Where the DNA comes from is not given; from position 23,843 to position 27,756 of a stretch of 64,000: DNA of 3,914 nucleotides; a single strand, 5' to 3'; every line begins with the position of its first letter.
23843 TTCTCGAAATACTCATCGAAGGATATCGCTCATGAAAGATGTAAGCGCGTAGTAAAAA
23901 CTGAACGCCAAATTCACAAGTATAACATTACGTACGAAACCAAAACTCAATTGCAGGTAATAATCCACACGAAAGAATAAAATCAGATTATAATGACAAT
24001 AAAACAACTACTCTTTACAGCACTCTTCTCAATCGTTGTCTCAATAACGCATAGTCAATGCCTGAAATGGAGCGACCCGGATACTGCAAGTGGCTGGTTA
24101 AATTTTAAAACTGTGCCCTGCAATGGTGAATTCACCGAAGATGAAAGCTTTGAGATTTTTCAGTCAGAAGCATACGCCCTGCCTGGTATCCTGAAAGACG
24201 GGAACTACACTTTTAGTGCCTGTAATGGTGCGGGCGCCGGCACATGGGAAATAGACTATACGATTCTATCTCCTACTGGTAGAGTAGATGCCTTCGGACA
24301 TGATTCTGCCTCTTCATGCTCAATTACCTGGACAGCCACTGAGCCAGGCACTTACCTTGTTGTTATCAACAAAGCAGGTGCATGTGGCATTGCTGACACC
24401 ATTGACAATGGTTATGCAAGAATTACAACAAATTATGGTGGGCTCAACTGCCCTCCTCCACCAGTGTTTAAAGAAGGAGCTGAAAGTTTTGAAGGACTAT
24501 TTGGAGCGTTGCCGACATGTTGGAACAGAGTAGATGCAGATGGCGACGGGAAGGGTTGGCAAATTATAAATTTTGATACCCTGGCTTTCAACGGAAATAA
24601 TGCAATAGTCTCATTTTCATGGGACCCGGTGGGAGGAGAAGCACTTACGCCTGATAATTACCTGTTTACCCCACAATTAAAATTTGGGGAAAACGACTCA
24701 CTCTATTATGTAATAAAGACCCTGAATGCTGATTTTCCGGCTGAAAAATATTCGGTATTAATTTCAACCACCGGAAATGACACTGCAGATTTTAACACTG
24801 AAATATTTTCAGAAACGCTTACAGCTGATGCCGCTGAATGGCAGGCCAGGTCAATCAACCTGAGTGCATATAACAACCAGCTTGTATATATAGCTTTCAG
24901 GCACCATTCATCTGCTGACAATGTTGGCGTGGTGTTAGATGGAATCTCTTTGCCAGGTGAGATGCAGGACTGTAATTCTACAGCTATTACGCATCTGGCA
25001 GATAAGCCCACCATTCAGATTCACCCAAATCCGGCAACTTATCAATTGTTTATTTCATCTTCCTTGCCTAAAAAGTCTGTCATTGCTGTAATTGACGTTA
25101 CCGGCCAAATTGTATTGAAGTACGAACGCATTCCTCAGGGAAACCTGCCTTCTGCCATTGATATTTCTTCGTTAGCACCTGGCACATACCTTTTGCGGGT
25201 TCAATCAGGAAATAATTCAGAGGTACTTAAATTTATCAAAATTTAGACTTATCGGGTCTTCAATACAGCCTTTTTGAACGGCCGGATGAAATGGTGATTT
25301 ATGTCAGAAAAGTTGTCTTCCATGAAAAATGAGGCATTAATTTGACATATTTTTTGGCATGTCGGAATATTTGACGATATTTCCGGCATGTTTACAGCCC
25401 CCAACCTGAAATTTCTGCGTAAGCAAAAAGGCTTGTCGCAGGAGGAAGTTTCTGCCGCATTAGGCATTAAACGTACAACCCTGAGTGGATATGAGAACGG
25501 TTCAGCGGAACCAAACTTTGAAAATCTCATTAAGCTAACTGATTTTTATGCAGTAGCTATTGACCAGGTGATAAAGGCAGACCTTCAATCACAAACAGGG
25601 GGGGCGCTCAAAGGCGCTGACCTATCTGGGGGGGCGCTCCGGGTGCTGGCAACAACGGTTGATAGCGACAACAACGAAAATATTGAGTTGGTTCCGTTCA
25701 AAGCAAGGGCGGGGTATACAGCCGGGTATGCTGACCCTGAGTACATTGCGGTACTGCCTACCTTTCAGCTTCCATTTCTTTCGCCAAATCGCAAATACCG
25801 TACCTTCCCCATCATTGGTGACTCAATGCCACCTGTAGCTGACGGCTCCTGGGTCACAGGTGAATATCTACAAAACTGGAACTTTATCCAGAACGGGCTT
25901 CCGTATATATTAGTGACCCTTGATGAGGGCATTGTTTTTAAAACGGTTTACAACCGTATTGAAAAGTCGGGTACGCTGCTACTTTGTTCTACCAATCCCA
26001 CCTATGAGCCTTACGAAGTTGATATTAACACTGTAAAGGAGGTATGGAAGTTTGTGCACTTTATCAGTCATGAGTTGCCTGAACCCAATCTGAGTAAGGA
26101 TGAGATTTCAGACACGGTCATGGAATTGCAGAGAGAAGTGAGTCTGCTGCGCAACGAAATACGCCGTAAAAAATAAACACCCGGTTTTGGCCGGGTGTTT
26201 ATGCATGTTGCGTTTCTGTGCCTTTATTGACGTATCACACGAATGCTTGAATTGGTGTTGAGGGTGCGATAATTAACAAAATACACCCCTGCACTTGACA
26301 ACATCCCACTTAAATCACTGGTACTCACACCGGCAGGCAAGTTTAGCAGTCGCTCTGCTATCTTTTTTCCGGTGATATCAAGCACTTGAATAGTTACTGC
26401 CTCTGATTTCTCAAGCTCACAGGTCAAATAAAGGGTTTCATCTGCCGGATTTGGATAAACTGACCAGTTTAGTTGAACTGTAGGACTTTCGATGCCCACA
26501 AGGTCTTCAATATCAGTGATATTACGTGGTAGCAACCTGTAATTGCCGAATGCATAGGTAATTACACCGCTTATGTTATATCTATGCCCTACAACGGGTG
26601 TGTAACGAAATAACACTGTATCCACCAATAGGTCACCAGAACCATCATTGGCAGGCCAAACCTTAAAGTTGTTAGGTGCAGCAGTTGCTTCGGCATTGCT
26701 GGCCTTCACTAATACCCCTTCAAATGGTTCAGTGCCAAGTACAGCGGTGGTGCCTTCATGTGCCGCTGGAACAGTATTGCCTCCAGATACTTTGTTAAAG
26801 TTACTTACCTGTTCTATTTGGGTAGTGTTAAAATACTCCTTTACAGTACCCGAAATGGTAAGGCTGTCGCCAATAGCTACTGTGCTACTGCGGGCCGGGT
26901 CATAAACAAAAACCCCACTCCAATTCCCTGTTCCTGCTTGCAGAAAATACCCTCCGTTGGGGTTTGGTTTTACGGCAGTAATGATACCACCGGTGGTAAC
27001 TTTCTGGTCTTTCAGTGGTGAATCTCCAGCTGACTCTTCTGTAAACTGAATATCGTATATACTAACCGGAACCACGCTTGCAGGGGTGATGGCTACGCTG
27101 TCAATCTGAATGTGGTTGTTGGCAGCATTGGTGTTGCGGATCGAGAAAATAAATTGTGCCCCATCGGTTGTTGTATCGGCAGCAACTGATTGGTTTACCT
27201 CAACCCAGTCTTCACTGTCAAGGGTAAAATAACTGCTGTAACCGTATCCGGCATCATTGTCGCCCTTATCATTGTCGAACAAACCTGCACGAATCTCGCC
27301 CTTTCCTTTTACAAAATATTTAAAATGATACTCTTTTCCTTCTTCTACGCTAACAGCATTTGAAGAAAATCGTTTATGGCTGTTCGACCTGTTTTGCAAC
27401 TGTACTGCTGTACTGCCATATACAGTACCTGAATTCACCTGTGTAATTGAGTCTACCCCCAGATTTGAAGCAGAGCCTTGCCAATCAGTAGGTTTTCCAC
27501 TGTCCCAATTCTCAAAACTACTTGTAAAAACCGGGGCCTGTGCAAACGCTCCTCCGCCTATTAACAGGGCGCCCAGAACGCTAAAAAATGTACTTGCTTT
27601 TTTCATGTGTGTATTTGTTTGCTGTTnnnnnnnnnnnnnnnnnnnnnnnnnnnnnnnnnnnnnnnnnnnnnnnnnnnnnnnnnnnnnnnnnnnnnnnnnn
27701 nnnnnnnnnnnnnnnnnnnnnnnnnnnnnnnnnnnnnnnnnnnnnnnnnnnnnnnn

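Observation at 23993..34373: Disassembled ExeM/NucH-type extracellular nuclease plus TonB-dependent importer: a candidate extracellular-DNA capture, degradation and uptake locus exported by the T9SS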

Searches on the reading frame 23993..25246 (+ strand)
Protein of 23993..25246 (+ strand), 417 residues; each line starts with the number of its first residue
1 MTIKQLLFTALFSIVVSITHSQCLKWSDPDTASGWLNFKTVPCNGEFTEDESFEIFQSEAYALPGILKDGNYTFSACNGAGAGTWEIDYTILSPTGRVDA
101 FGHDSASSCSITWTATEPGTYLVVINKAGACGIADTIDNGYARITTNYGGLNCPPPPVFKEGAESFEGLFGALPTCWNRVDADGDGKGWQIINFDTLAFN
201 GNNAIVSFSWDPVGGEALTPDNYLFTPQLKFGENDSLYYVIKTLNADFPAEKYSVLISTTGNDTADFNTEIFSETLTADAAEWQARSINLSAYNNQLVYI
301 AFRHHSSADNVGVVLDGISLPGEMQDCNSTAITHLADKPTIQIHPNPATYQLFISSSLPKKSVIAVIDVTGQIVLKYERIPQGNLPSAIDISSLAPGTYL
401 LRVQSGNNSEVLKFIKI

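Call 4: search_protein_families(library=pfam, proteins=[window:23993-25246:+], max_evalue=0.01)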
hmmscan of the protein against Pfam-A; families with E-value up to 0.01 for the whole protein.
window:23993-25246:+ (417 aa): 3 families
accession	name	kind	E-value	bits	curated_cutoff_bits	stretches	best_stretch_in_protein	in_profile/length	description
PF07675.18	Cleaved_Adhesin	-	2.3e-31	109.5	21.4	1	164-319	6-173/174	Cleaved Adhesin Domain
PF18962.6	Por_Secre_tail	-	9.3e-14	51.9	27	1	343-415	1-74/75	Secretion system C-terminal sorting domain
PF07495.19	Y_Y_Y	-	0.0006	20.1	26.6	0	388-411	29-52/65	Y_Y_Y domain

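Call 5: search_protein_families(library=ncbifam, proteins=[window:23993-25246:+], max_evalue=0.01)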
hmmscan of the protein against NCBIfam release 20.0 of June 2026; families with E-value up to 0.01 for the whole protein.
window:23993-25246:+ (417 aa): 4 families
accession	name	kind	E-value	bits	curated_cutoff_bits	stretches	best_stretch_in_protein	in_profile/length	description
NF038128.1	choice_anch_J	domain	1.9e-25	90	30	1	165-318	5-160/162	choice-of-anchor J domain-containing protein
TIGR04183.1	Por_Secre_tail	domain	1.5e-14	53.7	23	1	343-416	1-71/72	T9SS type A sorting domain-containing protein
NF038113.1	T9SSA_dep_M36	equivalog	5.4e-09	34.8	885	1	319-415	772-867/869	T9SS-dependent M36 family metallopeptidase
NF050177.1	TapA_OM_Porphy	equivalog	0.0035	16.1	500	1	336-415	466-542/544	TapA/TapC family T9SS-dependent outer membrane protein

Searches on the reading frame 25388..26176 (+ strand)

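Call 4: search_protein_families(library=pfam, proteins=[window:25388-26176:+], max_evalue=0.01)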
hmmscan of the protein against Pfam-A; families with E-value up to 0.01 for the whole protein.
window:25388-26176:+ (262 aa): 5 families
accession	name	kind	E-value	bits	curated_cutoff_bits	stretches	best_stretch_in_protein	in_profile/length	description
PF01381.28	HTH_3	-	7.9e-17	61.5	23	1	7-59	1-53/55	Helix-turn-helix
PF12844.13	HTH_19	-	4.2e-11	43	30.2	1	6-57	3-54/64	Helix-turn-helix domain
PF13560.12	HTH_31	-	3.9e-09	37.1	27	1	7-57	6-57/64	Helix-turn-helix domain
PF13443.12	HTH_26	-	6.8e-05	23.5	22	1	6-63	1-59/63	Cro/C1-type HTH DNA-binding domain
PF00717.28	Peptidase_S24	-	7.3e-05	22.9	23.3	1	127-213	29-105/116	Peptidase S24-like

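Call 5: search_protein_families(library=ncbifam, proteins=[window:25388-26176:+], max_evalue=0.01)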
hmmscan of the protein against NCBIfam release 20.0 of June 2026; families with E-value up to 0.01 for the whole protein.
window:25388-26176:+ (262 aa): 12 families
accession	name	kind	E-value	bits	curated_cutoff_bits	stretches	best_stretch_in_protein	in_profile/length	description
NF041951.1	phage_RstR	subfamily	2e-13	50.5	80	1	3-67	3-67/108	RstR family transcriptional repressor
TIGR03830.1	CxxCG_CxxCG_HTH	subfamily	6e-08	32.5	61.8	1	3-51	66-116/127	type II TA system antitoxin MqsA family protein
NF052239.1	antitox_spr1629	equivalog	1.3e-06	27.8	335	1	1-65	1-65/377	spr1629 family repressor/antitoxin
NF007271.0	PRK09726.1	equivalog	2e-06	27.7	79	1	4-53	14-63/88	type II toxin-antitoxin system antitoxin HipB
NF003162.0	PRK04140.1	equivalog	6.5e-06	25.4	263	1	6-62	130-186/317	transcriptional regulator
TIGR03070.1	couple_hipB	subfamily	1.3e-05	25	71.65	1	7-52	7-52/58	type II toxin-antitoxin system Y4mF family antitoxin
NF041575.1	antitoxPezA_Strep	equivalog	0.00012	22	290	1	5-52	4-51/158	type II toxin-antitoxin system antitoxin PezA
NF047542.1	telomere_Tap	equivalog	0.00015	20.7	600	1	8-46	23-61/695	telomere-associated protein Tap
NF007257.0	PRK09706.1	subfamily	0.00052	19.8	101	1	8-54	11-57/135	transcriptional repressor DicA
NF007408.0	PRK09943.1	equivalog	0.00099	18.7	211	1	7-63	12-68/185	HTH-type transcriptional regulator PuuR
TIGR00270.2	TIGR00270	equivalog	0.0029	17.4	110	1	9-58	82-131/159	multiprotein bridging factor aMBF1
NF038310.1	lysogeny_AimR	equivalog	0.0098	15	70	0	12-53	6-47/365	AimR family lysis-lysogeny pheromone receptor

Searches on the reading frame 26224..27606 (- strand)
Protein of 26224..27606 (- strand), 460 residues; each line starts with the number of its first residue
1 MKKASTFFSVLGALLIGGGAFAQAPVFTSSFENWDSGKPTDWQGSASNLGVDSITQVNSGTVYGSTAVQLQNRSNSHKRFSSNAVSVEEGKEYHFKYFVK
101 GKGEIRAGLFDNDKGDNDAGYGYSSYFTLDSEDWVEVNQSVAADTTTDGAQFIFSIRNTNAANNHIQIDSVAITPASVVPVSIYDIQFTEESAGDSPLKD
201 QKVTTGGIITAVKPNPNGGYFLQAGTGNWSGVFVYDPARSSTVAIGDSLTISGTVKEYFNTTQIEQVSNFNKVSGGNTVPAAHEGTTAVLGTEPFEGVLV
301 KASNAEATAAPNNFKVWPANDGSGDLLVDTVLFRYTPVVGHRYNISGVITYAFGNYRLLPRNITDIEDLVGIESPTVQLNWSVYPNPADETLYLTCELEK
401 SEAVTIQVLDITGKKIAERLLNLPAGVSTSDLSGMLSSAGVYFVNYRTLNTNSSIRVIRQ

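Call 4: search_protein_families(library=pfam, proteins=[window:26224-27606:-], max_evalue=0.01)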
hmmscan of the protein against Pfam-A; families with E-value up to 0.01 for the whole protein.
window:26224-27606:- (460 aa): 1 family
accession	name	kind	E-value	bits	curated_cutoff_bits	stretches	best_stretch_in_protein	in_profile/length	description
PF18962.6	Por_Secre_tail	-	7e-10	39.5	27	1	383-454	1-70/75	Secretion system C-terminal sorting domain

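Call 5: search_protein_families(library=ncbifam, proteins=[window:26224-27606:-], max_evalue=0.01)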
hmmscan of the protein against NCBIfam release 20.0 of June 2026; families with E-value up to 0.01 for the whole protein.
window:26224-27606:- (460 aa): 4 families
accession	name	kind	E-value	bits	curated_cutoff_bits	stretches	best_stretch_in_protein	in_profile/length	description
NF033681.1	ExeM_NucH_DNase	subfamily_domain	7.5e-14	51.5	300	1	206-313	2-117/546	ExeM/NucH family extracellular endonuclease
TIGR04183.1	Por_Secre_tail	domain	8.7e-12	44.9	23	1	383-460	1-72/72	T9SS type A sorting domain-containing protein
NF038113.1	T9SSA_dep_M36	equivalog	4.9e-07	28.3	885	1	380-458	792-867/869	T9SS-dependent M36 family metallopeptidase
NF033680.1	exonuc_ExeM-GG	exception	8.1e-07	27.4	1300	1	172-283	192-312/884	extracellular exonuclease ExeM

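Call 27: find_homologous_proteins(query=window:26224-27606:-, max_evalue=0.00001)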
Query window:26224-27606:- (460 aa): 112 proteins with E <= 0.00001 among 8000 candidates.
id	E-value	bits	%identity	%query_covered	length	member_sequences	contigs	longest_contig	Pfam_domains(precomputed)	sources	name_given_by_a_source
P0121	0.0e+0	1022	100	100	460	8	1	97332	PF18962.8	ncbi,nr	ncbi:MAG: T9SS type A sorting domain-containing protein [Bacteroidia bacterium]|nr:T9SS type A sorti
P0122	5.5e-191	653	63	100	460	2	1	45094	PF18962.8,PF02018.24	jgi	jgi:hypothetical protein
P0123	5.8e-190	650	65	97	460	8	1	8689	PF18962.8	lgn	-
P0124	1.0e-174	600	61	100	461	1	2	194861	PF18962.8,PF02018.24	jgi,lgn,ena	-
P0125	1.7e-129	451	40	90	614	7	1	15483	PF18962.8,PF02018.24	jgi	jgi:hypothetical protein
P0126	3.3e-128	446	41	88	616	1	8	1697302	PF18962.8,PF02018.24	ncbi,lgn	ncbi:MAG: T9SS type A sorting domain-containing protein [Bacteroidia bacterium]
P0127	7.1e-128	445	45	81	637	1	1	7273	PF18962.8,PF02018.24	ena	-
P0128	7.3e-127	442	39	90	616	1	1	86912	PF18962.8,PF02018.24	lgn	-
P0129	2.3e-122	427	48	98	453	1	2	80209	PF18962.8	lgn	-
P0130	2.0e-120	421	42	80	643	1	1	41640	PF18962.8,PF02018.24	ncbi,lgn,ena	-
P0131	4.8e-120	419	48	99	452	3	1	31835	PF18962.8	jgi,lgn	jgi:hypothetical protein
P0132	1.0e-119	418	49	90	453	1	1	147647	PF18962.8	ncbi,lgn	ncbi:MAG: T9SS type A sorting domain-containing protein [Flavobacteriales bacterium]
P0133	6.3e-118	412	47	94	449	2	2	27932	PF18962.8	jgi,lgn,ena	jgi:hypothetical protein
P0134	3.9e-117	410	43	80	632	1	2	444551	PF18962.8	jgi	jgi:hypothetical protein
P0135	5.2e-117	409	46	97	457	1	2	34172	PF18962.8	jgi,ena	jgi:hypothetical protein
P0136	6.4e-117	409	40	78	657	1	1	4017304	PF18962.8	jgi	jgi:predicted extracellular nuclease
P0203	2.7e-43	166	37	43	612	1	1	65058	PF18962.8,PF01336.32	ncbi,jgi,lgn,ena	-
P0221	8.2e-26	109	35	43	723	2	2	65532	PF18962.8,PF04231.20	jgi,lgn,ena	-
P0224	1.5e-22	98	34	45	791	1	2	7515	PF03372.30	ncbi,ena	-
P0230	1.2e-14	72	35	29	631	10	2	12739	PF18962.8,PF18942.6,PF01336.32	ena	-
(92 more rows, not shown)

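Call 39: predict_structure(alignment_id=A2)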
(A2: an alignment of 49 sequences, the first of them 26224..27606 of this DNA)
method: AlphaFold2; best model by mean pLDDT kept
length: 460 residues; sequences in the alignment: 49
mean_pLDDT: 91.0   pTM: 0.62
mean pLDDT of the five models: 91.0, 89.9, 89.3, 89.0, 88.4
residues with pLDDT >= 90: 349; 70-90: 78; 50-70: 25; < 50: 8
segments of 3 or more residues with pLDDT < 50: 18-20, 374-376
pLDDT, mean of each block of 10 residues (from residue 1): 60 57 83 95 95 94 94 95 93 95 97 78 92 95 90 97 95 90 95 90 94 94 97 96 96 92 91 93 97 97 96 96 96 95 97 95 94 56 88 91 94 95 92 90 91 90
secondary structure, 60 per line:
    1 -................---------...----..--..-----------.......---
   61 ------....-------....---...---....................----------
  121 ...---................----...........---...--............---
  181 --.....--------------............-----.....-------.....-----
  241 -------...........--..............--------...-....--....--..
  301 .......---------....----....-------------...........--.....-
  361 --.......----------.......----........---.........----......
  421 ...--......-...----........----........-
elements in order: H2-17 E27-29 E54-57 E67-70 E78-81 E85-87 E91-110 E121-123 E127-142 E147-157 E166-177 H183-187 E202-213 E219-223 E231-235 E248-258 E261-274 E283-285 H287-290 E299-307 E317-320 E325-328 E342-352 E355-359 E366-369 E380-386 E391-398 E402-410 E415-423 E426-431 E440-447 E452-459

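Call 43: fold_search(model_id=the predicted structure, library=pdb)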
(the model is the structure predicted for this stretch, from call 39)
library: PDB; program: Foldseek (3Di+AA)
matches with E <= 10: 1746; with E <= 0.001: 85
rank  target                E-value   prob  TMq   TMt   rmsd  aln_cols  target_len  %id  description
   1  4bk4_A                1.4e-07  1.00  0.23  0.21  25.4       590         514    9  crystal structure of the human EphA4 ectodomain (released 2013-07-03)
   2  7s7k_A                2.3e-07  1.00  0.22  0.20  26.0       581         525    7  Crystal structure of the EphB2 extracellular domain (released 2021-10-27)
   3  4bkf_A                3.3e-07  1.00  0.23  0.21  25.9       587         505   10  crystal structure of the human EphA4 ectodomain in complex with human ephrinB3 (released 2013-07-03)
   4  4m4r_A                4.0e-07  1.00  0.23  0.21  30.6       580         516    8  Epha4 ectodomain complex with ephrin a5 (released 2013-10-30)
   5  2x11_A                9.1e-07  1.00  0.21  0.20  25.7       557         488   10  Crystal structure of the complete EphA2 ectodomain in complex with ephrin A5 receptor binding domain (released 2010-03-16)
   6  4bk5_A                1.7e-06  1.00  0.24  0.22  26.1       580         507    9  crystal structure of the human EphA4 ectodomain in complex with human ephrin A5 (amine-methylated sample) (released 2013-07-03)
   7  3fl7                  2.8e-06  1.00  0.23  0.22  25.7       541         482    9  Crystal structure of the human ephrin A2 ectodomain (released 2009-01-27)
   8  7c7u_A                7.3e-06  0.97  0.14  0.11  24.2       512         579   10  Biofilm associated protein - BSP domain (released 2021-05-12)
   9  7uac_H                9.8e-06  1.00  0.25  0.22  12.9       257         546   14  Human pro-meprin alpha (zymogen state) (released 2022-11-02)
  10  9x1i_A                2.0e-05  0.99  0.20  0.10  30.4       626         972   10  Structure of endo-beta-N-acetylglucosaminidase HS (released 2026-03-18)
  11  7uaf_D                2.5e-05  1.00  0.26  0.23  13.3       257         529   13  Human meprin alpha inhibitory complex with compound 10d (N~3~,N~3~-bis[(2H-1,3-benzodioxol-5-yl)methyl]-N-hydroxy-beta (released 2022-11-02)
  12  3k4z_A                2.5e-05  1.00  0.22  0.34  32.9       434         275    9  Crystal Structure of the Cellulosomal CBM4 from Clostridium thermocellum Cellulase CbhA (released 2010-07-28)
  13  6zps_AAA              2.6e-05  1.00  0.21  0.16   4.2       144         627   14  Structure of Unliganded MgGH51 a-L-Arabinofuranosidase Crystal Type 3 Collected at 2.75 A (released 2020-11-11)
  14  4xup_E                3.0e-05  1.00  0.26  0.66   4.8       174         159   14  Structure of the N-terminal CBM22-1-CBM22-2 tandem domain from Paenibacillus barcinonensis Xyn10C (released 2015-06-03)
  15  7lyu_B                3.0e-05  1.00  0.23  0.27  14.9       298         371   10  Reelin repeat 8 (released 2022-06-15)
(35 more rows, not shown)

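Call 71: search_protein_families(library=pfam, proteins=[P0221, P0224, P0203, P0230, P0136], max_evalue=0.001)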
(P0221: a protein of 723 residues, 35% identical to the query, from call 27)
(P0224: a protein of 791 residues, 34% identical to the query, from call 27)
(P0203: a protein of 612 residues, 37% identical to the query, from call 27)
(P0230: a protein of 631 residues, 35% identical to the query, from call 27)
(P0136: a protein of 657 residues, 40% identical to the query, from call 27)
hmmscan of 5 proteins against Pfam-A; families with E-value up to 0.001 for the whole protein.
P0221 (723 aa): 2 families
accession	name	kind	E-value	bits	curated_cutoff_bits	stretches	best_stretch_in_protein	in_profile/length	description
PF04231.19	Endonuclease_1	-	1.6e-36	126.6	25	1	33-239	2-234/235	Endonuclease I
PF18962.6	Por_Secre_tail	-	1.1e-13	51.7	27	1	646-722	1-75/75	Secretion system C-terminal sorting domain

P0224 (791 aa): 1 family
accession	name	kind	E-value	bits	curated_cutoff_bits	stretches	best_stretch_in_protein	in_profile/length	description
PF03372.29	Exo_endo_phos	-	1.1e-11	45.4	24.5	1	482-758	2-225/225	Endonuclease/Exonuclease/phosphatase family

P0203 (612 aa): 2 families
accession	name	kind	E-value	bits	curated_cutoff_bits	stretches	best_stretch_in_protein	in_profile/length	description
PF18962.6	Por_Secre_tail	-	1.3e-08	35.4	27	1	539-610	7-75/75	Secretion system C-terminal sorting domain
PF01336.31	tRNA_anti-codon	-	1.8e-05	25.1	27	0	47-116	1-71/75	OB-fold nucleic acid binding domain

P0230 (631 aa): 6 families
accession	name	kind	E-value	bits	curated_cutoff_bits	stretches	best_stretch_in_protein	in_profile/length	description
PF18942.5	DUF5689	-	1.4e-11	45.2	28.6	1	235-430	4-212/217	Family of unknown function (DUF5689)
PF18962.6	Por_Secre_tail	-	2.8e-09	37.6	27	1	548-614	2-65/75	Secretion system C-terminal sorting domain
PF01336.31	tRNA_anti-codon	-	6.5e-07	29.6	27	0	49-111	1-69/75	OB-fold nucleic acid binding domain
PF13585.12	CHU_C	-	0.00053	20.5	27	0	564-614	25-73/86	CHU_C Type IX secretion signal domain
PF13567.11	DUF4131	-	0.00072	19.7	31.6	0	29-103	50-133/165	Domain of unknown function (DUF4131)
PF16127.10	DUF4839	-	0.00084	19.9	25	0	233-269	8-44/123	Domain of unknown function (DUF4839)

P0136 (657 aa): 1 family
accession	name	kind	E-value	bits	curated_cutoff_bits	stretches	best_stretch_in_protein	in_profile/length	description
PF18962.6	Por_Secre_tail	-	1.1e-16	61.2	27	1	583-655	1-74/75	Secretion system C-terminal sorting domain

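Call 83: find_encoding_contigs(protein=P0121, flank=9000, max_places=2)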
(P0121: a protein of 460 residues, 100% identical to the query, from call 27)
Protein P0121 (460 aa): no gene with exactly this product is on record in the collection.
